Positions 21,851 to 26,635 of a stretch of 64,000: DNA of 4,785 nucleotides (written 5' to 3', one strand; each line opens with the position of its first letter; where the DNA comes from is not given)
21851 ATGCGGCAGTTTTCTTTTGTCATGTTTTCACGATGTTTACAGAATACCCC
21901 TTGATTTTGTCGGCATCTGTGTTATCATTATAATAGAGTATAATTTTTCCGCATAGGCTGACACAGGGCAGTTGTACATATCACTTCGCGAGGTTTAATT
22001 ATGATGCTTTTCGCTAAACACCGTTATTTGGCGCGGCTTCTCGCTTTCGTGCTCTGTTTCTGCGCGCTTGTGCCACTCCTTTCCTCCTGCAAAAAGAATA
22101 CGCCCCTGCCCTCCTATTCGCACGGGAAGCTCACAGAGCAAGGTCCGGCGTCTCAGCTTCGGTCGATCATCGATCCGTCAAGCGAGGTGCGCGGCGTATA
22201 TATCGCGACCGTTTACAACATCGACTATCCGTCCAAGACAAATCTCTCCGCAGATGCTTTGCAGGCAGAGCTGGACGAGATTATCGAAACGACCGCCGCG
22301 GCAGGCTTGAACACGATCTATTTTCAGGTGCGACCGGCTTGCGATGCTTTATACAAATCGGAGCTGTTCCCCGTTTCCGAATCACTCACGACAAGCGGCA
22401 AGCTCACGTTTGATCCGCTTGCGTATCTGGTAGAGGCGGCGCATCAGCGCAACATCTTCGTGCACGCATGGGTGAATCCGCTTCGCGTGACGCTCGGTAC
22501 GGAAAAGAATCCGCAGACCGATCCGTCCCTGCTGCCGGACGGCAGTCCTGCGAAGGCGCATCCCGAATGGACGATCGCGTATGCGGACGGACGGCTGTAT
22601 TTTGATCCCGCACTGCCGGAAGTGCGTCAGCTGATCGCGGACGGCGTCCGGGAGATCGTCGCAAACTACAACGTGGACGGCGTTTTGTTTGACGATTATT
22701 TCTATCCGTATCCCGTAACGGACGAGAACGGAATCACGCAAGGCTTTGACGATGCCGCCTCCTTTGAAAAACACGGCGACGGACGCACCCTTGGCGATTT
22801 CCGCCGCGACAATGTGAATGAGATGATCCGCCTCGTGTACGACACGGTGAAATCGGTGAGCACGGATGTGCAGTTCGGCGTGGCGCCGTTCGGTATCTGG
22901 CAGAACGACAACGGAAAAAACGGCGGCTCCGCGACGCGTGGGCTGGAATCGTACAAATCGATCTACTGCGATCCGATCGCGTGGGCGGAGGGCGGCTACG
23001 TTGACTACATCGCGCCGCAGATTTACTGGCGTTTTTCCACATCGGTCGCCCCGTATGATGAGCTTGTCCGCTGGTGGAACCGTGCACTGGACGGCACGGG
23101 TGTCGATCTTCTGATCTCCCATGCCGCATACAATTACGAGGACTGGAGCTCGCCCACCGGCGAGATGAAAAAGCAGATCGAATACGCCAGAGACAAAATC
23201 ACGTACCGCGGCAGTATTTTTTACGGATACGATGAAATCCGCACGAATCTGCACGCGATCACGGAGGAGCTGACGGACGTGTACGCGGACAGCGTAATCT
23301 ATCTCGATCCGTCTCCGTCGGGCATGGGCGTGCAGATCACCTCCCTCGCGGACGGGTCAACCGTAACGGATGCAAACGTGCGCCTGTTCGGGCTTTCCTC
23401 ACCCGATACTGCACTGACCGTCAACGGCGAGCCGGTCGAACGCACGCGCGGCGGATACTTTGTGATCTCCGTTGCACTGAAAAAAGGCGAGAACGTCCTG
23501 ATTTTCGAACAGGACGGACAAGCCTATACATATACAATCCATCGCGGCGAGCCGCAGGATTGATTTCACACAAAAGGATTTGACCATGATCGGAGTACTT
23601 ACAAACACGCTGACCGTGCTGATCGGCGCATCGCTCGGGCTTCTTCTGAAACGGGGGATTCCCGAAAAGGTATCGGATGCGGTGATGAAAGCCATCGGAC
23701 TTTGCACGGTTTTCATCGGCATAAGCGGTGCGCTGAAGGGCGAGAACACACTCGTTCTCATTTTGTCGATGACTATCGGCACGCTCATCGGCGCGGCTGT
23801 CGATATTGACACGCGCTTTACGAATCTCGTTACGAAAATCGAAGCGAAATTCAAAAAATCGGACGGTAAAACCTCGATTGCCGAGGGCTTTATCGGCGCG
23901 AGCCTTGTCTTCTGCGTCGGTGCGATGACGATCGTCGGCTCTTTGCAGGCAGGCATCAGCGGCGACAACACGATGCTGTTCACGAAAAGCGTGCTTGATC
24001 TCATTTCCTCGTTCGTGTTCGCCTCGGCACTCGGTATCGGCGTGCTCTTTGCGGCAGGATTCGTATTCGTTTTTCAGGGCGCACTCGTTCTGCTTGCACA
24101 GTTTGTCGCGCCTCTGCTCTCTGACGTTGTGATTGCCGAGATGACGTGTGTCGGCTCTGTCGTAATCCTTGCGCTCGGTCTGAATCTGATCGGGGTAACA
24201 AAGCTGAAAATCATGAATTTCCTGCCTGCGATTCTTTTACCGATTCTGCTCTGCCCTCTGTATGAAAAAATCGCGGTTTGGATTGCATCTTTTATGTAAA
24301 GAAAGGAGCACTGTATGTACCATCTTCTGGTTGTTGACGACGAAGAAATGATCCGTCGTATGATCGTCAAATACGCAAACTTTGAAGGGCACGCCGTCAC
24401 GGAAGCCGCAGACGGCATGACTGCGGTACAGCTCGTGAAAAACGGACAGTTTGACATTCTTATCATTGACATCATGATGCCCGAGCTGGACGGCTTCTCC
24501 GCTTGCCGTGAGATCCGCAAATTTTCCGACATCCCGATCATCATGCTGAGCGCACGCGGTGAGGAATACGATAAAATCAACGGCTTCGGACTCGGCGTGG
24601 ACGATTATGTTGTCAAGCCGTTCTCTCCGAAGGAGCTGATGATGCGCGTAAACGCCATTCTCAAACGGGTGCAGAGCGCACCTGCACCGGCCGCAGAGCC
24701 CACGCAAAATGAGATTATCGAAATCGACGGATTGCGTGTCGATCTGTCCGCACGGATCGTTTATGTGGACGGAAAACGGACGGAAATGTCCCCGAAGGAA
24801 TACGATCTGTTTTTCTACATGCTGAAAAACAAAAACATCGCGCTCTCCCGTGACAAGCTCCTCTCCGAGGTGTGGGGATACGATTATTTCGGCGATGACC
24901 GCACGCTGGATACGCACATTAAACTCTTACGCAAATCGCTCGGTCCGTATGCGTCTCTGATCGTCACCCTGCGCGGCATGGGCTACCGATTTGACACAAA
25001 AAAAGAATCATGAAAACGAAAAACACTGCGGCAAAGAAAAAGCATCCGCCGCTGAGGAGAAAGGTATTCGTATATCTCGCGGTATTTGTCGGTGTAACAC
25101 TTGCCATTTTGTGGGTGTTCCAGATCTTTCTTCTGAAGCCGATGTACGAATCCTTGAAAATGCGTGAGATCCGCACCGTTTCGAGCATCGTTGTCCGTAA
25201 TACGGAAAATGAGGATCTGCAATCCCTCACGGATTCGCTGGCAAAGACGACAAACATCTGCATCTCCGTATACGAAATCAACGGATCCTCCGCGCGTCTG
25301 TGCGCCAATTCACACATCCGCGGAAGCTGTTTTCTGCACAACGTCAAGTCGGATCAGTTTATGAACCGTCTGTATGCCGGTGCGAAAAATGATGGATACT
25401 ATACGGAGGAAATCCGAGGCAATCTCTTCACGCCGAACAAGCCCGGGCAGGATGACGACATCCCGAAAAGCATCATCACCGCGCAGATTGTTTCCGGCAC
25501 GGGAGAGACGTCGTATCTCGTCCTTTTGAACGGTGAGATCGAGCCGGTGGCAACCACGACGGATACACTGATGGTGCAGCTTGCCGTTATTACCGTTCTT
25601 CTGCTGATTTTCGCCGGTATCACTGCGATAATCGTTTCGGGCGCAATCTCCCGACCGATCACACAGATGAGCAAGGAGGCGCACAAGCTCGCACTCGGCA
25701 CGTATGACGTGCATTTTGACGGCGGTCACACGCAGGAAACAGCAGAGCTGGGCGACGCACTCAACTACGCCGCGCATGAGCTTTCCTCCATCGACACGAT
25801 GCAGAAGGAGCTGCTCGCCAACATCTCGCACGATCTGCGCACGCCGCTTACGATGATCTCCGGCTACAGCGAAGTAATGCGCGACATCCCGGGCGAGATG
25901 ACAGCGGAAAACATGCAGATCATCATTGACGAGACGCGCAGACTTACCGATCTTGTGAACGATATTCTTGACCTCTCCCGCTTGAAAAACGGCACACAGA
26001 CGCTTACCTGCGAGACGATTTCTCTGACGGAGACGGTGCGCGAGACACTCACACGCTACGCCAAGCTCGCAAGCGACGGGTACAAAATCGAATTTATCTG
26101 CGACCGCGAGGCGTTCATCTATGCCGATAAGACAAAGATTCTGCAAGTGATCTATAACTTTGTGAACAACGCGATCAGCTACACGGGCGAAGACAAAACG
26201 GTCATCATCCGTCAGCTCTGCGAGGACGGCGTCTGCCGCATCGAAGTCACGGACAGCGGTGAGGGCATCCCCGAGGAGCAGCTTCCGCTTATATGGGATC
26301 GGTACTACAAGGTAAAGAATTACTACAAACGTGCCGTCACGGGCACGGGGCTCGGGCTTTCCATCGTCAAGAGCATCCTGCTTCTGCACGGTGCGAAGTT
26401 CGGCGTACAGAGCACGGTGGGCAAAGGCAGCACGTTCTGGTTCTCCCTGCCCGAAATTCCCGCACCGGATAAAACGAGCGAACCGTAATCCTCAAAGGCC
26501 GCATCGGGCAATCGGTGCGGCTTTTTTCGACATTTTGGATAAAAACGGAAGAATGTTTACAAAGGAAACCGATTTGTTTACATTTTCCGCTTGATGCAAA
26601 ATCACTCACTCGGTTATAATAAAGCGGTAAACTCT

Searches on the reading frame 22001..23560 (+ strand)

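Call 15: search_protein_families(library=pfam, proteins=[window:22001-23560:+], max_evalue=0.001)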
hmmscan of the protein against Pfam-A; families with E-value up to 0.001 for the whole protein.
window:22001-23560:+ (520 aa): 2 families
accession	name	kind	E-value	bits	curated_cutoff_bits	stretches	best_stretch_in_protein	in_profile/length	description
PF02638.21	GHL10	-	7.6e-59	199.8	27.9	1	62-378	1-298/311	Glycosyl hydrolase-like 10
PF09136.16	Glucodextran_B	-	5.5e-05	23.4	27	1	445-502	4-63/83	Glucodextranase, domain B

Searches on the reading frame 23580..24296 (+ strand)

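Call 15: search_protein_families(library=pfam, proteins=[window:23580-24296:+], max_evalue=0.001)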
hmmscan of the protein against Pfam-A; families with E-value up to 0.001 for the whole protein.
window:23580-24296:+ (239 aa): 1 family
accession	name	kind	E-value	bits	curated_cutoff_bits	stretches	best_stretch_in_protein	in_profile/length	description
PF04474.17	DUF554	-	4e-77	259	25.1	1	4-224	1-218/220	Protein of unknown function (DUF554)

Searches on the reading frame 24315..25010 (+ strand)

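Call 15: search_protein_families(library=pfam, proteins=[window:24315-25010:+], max_evalue=0.001)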
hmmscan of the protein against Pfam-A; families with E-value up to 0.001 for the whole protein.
window:24315-25010:+ (232 aa): 2 families
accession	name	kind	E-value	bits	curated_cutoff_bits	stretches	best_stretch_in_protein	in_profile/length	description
PF00072.30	Response_reg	-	1.7e-28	99.4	30.2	1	5-112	2-110/111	Response regulator receiver domain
PF00486.34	Trans_reg_C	-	6.5e-23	81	26.2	1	153-226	1-77/77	Transcriptional regulatory protein, C terminal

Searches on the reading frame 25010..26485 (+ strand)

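Call 15: search_protein_families(library=pfam, proteins=[window:25010-26485:+], max_evalue=0.001)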
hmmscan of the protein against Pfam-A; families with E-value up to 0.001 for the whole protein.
window:25010-26485:+ (492 aa): 3 families
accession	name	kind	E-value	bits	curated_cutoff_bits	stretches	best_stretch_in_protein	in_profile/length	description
PF02518.31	HATPase_c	-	2.8e-25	89.4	26.4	1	373-482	2-109/111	Histidine kinase-, DNA gyrase B-, and HSP90-like ATPase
PF00512.31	HisKA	-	6e-20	71.5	26.9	1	265-328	2-66/66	His Kinase A (phospho-acceptor) domain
PF00672.30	HAMP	-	1.5e-05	25.6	25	1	209-259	2-52/53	HAMP domain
